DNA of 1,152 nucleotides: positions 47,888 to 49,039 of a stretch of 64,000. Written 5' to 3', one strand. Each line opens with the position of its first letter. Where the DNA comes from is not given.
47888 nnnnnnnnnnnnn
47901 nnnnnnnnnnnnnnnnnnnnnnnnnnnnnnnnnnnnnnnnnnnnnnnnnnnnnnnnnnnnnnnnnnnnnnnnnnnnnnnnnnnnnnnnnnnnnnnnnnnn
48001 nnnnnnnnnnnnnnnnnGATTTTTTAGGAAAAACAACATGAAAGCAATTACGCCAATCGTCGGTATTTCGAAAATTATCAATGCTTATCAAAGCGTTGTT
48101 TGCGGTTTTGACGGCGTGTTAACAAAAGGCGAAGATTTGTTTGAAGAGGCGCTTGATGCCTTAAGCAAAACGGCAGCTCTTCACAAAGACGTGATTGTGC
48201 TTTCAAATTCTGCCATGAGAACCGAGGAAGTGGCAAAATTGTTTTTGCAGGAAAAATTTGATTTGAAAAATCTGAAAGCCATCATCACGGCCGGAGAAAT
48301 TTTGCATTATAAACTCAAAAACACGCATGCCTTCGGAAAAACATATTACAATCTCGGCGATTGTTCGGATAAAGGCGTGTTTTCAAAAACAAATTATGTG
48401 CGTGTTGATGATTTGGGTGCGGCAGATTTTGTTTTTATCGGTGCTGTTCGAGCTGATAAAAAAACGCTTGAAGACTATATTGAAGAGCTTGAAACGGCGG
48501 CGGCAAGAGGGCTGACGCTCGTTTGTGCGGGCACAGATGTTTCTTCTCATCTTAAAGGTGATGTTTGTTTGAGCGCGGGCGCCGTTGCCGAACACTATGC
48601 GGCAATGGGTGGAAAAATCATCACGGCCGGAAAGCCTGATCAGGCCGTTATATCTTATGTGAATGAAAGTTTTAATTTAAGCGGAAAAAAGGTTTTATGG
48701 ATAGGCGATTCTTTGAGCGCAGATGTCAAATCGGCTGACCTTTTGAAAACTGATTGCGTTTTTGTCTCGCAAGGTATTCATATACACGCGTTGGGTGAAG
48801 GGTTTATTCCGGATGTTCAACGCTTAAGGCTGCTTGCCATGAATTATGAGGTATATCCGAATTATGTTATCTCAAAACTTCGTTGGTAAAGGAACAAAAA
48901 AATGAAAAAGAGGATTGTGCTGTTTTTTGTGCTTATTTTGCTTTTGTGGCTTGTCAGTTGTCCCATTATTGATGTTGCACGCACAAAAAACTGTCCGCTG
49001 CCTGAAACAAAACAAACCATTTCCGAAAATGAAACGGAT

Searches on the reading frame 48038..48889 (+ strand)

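Call 39: search_protein_families(library=pfam, proteins=[window:48038-48889:+], max_evalue=0.00001)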
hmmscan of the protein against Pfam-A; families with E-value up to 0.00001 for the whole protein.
window:48038-48889:+ (283 aa): 3 families
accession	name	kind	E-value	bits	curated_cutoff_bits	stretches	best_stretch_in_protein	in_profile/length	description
PF13344.12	Hydrolase_6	-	7.8e-11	42.4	27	1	20-117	1-97/101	Haloacid dehalogenase-like hydrolase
PF00702.32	Hydrolase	-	2.6e-07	31.6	26.4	1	20-233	4-187/191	haloacid dehalogenase-like hydrolase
PF13242.12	Hydrolase_like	-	3.1e-06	27.4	22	1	197-250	2-55/75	HAD-hyrolase-like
